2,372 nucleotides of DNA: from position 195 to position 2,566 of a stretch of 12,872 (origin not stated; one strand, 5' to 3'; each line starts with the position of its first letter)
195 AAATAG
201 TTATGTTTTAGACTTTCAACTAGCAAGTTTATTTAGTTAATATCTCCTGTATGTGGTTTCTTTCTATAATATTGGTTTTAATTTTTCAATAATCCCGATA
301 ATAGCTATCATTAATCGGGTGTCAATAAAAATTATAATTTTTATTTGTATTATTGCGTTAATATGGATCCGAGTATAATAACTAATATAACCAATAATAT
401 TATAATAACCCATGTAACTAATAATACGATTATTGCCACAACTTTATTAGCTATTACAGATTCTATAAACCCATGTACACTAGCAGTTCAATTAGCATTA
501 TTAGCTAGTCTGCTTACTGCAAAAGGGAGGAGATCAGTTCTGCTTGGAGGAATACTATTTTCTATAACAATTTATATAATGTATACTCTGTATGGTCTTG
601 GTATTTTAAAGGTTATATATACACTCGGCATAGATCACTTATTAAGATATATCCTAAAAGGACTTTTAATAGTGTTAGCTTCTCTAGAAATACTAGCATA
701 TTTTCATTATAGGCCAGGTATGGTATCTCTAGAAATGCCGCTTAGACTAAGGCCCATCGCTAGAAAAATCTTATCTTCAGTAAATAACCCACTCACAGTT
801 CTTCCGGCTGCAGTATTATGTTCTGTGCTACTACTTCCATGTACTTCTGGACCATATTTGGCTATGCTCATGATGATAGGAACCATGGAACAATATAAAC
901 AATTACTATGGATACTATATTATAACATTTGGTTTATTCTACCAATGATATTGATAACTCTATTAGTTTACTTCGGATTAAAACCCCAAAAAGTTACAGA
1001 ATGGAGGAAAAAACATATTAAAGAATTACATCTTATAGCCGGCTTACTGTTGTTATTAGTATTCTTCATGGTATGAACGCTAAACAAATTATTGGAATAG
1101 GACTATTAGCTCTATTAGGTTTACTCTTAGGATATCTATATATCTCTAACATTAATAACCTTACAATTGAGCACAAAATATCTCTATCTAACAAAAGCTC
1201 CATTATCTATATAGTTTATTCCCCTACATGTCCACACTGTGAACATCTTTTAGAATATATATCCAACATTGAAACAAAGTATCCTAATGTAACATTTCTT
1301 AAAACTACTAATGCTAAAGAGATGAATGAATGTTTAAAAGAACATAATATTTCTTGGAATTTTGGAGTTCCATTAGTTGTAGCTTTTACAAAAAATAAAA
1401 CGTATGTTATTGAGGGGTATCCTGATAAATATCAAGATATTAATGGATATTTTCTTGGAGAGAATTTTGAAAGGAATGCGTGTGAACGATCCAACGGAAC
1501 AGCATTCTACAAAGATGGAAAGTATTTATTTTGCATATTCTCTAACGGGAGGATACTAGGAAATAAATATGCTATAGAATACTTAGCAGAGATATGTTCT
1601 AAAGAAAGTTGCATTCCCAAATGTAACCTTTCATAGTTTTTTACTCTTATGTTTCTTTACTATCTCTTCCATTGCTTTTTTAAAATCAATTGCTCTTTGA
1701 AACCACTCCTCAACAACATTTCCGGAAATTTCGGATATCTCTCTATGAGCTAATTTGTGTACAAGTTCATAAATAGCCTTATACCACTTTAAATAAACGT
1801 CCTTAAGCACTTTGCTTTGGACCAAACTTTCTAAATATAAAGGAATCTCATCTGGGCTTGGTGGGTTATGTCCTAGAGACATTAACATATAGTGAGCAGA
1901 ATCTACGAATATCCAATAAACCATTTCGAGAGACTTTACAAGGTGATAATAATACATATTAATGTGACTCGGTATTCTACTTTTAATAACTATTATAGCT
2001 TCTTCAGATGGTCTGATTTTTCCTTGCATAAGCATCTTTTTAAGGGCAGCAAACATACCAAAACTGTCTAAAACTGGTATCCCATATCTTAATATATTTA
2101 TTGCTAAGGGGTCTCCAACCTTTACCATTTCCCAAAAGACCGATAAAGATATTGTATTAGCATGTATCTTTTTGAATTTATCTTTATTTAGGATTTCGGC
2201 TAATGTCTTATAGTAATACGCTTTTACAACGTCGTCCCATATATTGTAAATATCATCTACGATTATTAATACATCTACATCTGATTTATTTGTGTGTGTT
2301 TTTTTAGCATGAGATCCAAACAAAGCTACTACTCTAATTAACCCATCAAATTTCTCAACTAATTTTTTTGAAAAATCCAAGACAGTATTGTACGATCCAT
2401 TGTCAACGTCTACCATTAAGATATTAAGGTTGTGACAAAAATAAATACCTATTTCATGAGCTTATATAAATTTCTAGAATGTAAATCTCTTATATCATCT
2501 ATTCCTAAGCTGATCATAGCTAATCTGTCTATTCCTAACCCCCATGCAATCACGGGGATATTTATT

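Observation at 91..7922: GC-rich 25-27 nt motif present twice in inverted orientation: potential ~25-bp RNA-RNA duplex between the 3' flank of the methyltransferase gene and the 5' edge of the structured RNA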

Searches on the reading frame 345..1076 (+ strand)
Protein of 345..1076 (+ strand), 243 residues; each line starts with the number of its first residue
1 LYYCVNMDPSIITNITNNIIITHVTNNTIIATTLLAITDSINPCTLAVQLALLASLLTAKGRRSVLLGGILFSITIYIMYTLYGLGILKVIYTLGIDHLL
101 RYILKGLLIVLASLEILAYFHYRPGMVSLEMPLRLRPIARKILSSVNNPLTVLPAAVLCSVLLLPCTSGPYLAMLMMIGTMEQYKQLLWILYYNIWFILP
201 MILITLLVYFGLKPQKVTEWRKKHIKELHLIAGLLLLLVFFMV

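Call 13: search_protein_families(library=pfam, proteins=[window:345-1076:+])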
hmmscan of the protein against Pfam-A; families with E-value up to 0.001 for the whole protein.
window:345-1076:+ (243 aa): 0 families

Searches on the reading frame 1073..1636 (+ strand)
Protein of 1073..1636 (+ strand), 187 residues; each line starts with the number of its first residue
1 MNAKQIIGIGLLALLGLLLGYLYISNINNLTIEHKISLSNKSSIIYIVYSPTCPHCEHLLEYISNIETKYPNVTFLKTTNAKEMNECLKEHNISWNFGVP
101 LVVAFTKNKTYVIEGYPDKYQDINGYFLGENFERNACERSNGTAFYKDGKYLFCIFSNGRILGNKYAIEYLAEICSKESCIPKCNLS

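Call 13: search_protein_families(library=pfam, proteins=[window:1073-1636:+])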
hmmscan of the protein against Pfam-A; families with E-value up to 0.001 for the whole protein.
window:1073-1636:+ (187 aa): 1 family
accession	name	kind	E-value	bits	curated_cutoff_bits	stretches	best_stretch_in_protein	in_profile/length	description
PF00085.26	Thioredoxin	-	0.00017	22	23.5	1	38-108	14-82/103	Thioredoxin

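Call 25: find_encoding_contigs(protein=window:1073-1636:+, flank=10000, max_places=8)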
Protein window:1073-1636:+ (187 aa): 8 contigs read that carry it; 7 places shown.
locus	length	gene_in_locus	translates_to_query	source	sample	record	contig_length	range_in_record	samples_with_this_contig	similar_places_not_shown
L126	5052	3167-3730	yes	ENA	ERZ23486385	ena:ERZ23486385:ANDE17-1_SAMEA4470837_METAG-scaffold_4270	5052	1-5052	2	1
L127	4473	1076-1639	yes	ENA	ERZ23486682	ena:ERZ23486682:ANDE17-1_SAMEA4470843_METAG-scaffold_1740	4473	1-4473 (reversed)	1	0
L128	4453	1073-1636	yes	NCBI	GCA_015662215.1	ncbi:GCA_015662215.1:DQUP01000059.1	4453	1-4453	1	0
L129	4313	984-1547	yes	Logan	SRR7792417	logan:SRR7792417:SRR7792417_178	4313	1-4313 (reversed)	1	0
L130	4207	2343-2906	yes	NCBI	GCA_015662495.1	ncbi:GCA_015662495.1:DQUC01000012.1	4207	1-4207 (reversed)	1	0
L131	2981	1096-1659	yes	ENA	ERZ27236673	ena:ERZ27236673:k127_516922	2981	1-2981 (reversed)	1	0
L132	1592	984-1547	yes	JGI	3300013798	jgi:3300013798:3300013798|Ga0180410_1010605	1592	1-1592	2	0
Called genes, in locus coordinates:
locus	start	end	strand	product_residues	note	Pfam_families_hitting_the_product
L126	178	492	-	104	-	PF01198:Ribosomal_L31e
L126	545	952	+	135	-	PF00411:Ribosomal_S11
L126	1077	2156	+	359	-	PF17125:Methyltr_RsmF_N, PF02475:TRM5-TYW2_MTfase (faint), PF01189:Methyltr_RsmB-F, PF13847:Methyltransf_31 (weak)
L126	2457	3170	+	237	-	-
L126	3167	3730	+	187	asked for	-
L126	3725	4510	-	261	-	PF01909:NTP_transf_2, PF18765:Polbeta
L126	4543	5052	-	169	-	?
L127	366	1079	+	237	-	-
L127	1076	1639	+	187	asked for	-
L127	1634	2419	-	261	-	PF01909:NTP_transf_2, PF18765:Polbeta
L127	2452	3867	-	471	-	PF01978:TrmB (faint), PF01409:tRNA-synt_2d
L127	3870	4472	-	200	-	?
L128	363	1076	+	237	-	-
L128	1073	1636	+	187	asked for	-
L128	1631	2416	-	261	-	PF01909:NTP_transf_2, PF18765:Polbeta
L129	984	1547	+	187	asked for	-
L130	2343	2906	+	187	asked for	-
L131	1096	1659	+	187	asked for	-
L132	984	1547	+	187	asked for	-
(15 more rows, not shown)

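Call 35: find_homologous_proteins(query=L126:1077-2156:+, max_evalue=1e-30)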
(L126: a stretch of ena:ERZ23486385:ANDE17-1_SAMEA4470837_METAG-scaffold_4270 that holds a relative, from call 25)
Query L126:1077-2156:+ (359 aa): 6692 proteins with E <= 1e-30 among 8000 candidates; the best 120 are listed.
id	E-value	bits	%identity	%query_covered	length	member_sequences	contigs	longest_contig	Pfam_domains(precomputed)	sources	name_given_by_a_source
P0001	2.9e-239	811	100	100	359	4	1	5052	PF13847.13,PF17125.11,PF02475.24,PF01189.24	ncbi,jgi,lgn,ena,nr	ncbi:MAG TPA: RsmB/NOP family class I SAM-dependent RNA methyltransferase [Candidatus Nanopusillus s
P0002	1.8e-196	671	82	100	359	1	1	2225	PF17125.11,PF02475.24,PF01189.24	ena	-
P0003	1.1e-193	661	80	100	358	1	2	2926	PF17125.11,PF02475.24,PF01189.24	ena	-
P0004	5.4e-191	653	80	99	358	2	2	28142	PF17125.11,PF02475.24,PF01189.24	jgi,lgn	-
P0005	1.3e-162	559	71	98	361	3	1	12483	PF17125.11,PF01189.24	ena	-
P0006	9.3e-160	550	71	98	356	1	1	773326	PF13847.13,PF17125.11,PF01189.24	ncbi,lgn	ncbi:tRNA methyltransferase [Nanoarchaeota archaeon]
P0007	6.2e-159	547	70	99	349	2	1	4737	PF13847.13,PF17125.11,PF02475.24,PF01189.24,PF01728.26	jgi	-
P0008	4.9e-158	544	71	98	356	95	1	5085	PF13847.13,PF17125.11,PF02475.24,PF01189.24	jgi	-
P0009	1.5e-157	543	69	99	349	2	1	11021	PF13847.13,PF17125.11,PF02475.24,PF01189.24,PF01728.26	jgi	-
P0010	6.1e-157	541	70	99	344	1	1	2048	PF17125.11,PF01189.24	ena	-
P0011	4.1e-156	538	68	99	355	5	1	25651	PF13847.13,PF17125.11,PF02475.24,PF01189.24,PF01728.26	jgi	-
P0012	1.8e-155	536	68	98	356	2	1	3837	PF13847.13,PF17125.11,PF01189.24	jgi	jgi:NOL1/NOP2/sun family putative RNA methylase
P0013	6.7e-154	531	69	96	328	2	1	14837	PF17125.11,PF01189.24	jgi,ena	-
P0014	5.0e-153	528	69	99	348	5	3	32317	PF17125.11,PF01189.24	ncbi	ncbi:MAG: RsmB/NOP family class I SAM-dependent RNA methyltransferase [Nanopusillaceae archaeon]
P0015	8.4e-153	527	67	99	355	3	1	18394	PF13847.13,PF17125.11,PF02475.24,PF01189.24,PF01728.26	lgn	-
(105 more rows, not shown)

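Call 36: find_encoding_contigs(protein=P0004, flank=10000, max_places=3)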
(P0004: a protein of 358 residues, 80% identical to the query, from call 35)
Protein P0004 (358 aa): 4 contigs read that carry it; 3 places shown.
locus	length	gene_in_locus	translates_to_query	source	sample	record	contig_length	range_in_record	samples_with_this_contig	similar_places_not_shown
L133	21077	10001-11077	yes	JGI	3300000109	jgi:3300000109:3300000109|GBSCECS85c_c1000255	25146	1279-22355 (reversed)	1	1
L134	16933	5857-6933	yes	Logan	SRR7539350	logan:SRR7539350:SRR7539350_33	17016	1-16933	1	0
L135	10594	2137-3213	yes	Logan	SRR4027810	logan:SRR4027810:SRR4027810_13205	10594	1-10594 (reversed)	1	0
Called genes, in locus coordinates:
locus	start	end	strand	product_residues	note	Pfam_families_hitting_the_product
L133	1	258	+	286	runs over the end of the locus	PF00753:Lactamase_B (faint)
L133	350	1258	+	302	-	PF09376:NurA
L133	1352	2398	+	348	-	-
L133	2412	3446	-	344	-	-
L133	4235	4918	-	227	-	PF03109:ABC1, PF01163:RIO1, PF00069:Pkinase, PF07714:PK_Tyr_Ser-Thr, PF01636:APH (weak)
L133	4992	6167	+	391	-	-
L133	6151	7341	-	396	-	PF01926:MMR_HSR1, PF02421:FeoB_N (faint), PF08438:YGR210-like_G4, PF02824:TGS, PF06071:YchF-GTPase_C (faint)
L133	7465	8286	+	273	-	PF01145:Band_7, PF13421:Band_7_1 (weak)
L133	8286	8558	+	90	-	-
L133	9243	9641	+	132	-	-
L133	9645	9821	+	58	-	-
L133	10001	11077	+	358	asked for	PF17125:Methyltr_RsmF_N (weak), PF02475:TRM5-TYW2_MTfase (faint), PF17125:Methyltr_RsmF_N, PF01189:Methyltr_RsmB-F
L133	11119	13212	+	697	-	-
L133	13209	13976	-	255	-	PF01909:NTP_transf_2, PF18765:Polbeta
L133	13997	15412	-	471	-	PF00152:tRNA-synt_2 (faint), PF01978:TrmB (weak), PF01409:tRNA-synt_2d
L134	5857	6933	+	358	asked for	PF17125:Methyltr_RsmF_N (weak), PF02475:TRM5-TYW2_MTfase (faint), PF17125:Methyltr_RsmF_N, PF01189:Methyltr_RsmB-F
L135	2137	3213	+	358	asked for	PF17125:Methyltr_RsmF_N (weak), PF02475:TRM5-TYW2_MTfase (faint), PF17125:Methyltr_RsmF_N, PF01189:Methyltr_RsmB-F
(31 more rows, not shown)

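Call 37: find_encoding_contigs(protein=P0006, flank=10000, max_places=2)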
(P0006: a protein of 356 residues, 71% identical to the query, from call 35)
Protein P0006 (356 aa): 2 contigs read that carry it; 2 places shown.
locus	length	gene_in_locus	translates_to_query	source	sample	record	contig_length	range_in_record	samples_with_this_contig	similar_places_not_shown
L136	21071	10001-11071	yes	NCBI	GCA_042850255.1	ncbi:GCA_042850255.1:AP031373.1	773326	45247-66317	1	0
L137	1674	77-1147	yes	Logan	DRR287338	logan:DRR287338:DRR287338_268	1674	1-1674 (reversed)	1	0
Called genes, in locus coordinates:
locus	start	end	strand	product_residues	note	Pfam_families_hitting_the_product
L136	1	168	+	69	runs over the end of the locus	PF02697:VAPB_antitox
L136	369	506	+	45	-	-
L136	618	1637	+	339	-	PF00437:T2SSE (weak), PF25199:nSTAND_NTPase5 (faint), PF01637:ATPase_2 (faint), PF13401:AAA_22, PF00265:TK, PF13173:AAA_14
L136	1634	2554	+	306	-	PF01171:ATP_bind_3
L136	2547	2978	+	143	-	-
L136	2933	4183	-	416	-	PF00535:Glycos_transf_2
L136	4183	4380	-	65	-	PF01194:RNA_pol_N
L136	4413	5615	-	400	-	PF01926:MMR_HSR1, PF02421:FeoB_N (weak), PF08438:YGR210-like_G4, PF02824:TGS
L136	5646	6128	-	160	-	-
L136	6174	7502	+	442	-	-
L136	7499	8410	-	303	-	PF14527:LAGLIDADG_WhiA (faint), PF14528:LAGLIDADG_3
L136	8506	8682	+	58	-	-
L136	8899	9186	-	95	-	PF01918:Alba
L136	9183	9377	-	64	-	PF00833:Ribosomal_S17e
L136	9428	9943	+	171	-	PF00719:Pyrophosphatase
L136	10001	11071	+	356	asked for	PF17125:Methyltr_RsmF_N, PF01189:Methyltr_RsmB-F, PF13847:Methyltransf_31 (weak)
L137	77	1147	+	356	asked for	PF17125:Methyltr_RsmF_N, PF01189:Methyltr_RsmB-F, PF13847:Methyltransf_31 (weak)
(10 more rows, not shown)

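Call 38: find_encoding_contigs(protein=P0002, flank=5000, max_places=3)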
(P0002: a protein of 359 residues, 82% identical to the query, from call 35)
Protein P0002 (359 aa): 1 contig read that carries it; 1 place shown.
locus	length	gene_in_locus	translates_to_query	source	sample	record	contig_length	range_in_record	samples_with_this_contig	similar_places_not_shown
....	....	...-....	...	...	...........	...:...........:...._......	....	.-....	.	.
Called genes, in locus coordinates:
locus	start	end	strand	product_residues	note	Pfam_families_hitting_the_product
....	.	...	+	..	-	?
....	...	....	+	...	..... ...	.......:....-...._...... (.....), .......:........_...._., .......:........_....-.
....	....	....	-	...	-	-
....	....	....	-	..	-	?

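Call 39: find_encoding_contigs(protein=P0003, flank=5000, max_places=3)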
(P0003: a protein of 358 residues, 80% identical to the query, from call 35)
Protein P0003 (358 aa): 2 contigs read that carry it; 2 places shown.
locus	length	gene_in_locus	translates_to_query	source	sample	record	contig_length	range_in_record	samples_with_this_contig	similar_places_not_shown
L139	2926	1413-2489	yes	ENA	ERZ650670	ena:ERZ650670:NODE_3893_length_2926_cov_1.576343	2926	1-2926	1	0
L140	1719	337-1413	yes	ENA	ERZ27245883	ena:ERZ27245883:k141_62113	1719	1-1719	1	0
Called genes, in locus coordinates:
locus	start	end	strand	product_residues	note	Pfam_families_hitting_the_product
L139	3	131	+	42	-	?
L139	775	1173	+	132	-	PF00411:Ribosomal_S11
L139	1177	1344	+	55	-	-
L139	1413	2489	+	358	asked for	PF02475:TRM5-TYW2_MTfase (faint), PF17125:Methyltr_RsmF_N, PF01189:Methyltr_RsmB-F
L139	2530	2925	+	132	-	?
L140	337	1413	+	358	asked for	PF02475:TRM5-TYW2_MTfase (faint), PF17125:Methyltr_RsmF_N, PF01189:Methyltr_RsmB-F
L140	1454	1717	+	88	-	?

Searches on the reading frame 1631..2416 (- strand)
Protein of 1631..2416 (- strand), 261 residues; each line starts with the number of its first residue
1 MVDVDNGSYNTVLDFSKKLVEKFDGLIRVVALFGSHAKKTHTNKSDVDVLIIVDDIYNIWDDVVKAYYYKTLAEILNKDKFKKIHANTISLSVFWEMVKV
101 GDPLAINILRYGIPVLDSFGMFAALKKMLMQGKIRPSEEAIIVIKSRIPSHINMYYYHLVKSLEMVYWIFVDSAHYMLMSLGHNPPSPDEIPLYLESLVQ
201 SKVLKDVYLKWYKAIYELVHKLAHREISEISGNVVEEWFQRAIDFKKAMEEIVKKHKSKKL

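Call 13: search_protein_families(library=pfam, proteins=[window:1631-2416:-])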
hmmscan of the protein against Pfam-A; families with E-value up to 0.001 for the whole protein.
window:1631-2416:- (261 aa): 2 families
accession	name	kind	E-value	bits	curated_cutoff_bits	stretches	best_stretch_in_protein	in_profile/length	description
PF18765.7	Polbeta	-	2.6e-08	34.4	26.9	1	27-103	13-86/93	Polymerase beta, Nucleotidyltransferase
PF01909.29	NTP_transf_2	-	3.4e-08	34.2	21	1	16-88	5-71/93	Nucleotidyltransferase domain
